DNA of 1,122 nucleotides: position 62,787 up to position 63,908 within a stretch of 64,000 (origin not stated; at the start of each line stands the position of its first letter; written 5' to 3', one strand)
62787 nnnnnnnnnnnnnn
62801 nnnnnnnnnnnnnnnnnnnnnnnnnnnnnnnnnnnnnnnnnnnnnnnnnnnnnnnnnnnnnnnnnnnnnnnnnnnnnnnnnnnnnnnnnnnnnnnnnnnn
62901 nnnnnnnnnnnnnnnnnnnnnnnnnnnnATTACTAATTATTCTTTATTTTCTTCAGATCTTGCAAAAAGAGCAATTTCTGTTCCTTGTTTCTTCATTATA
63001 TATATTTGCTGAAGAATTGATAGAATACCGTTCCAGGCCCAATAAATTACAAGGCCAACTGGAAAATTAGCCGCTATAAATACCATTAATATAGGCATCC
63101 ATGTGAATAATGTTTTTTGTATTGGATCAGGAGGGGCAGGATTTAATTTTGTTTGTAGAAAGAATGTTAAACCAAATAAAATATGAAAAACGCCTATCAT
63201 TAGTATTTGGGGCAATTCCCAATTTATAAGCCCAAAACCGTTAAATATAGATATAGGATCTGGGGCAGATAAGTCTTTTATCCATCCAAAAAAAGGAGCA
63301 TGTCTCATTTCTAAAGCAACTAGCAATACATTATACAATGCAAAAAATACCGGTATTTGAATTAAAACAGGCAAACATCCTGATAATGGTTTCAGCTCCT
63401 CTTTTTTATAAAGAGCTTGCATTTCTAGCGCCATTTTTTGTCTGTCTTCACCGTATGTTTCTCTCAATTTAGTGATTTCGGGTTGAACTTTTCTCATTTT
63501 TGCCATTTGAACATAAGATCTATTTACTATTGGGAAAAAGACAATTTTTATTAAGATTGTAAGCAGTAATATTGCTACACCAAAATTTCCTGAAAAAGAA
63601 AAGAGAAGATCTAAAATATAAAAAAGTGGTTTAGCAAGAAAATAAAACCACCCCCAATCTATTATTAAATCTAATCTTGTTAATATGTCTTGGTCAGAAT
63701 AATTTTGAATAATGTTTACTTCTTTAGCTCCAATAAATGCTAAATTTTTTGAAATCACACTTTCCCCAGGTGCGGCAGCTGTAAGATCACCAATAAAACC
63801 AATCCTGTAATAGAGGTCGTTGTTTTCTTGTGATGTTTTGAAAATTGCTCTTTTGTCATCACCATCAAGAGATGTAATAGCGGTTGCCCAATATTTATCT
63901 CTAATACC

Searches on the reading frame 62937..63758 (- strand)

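Call 31: search_protein_families(library=pfam, proteins=[window:62937-63758:-])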
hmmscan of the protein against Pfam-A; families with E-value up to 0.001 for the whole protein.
window:62937-63758:- (273 aa): 2 families
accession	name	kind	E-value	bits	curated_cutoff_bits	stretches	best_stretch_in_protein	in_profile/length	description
PF02096.25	60KD_IMP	-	1.6e-56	191.2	35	1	59-256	1-163/163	60Kd inner membrane protein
PF14849.12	YidC_periplas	-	1.6e-09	38.6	24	1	7-47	247-282/283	YidC periplasmic domain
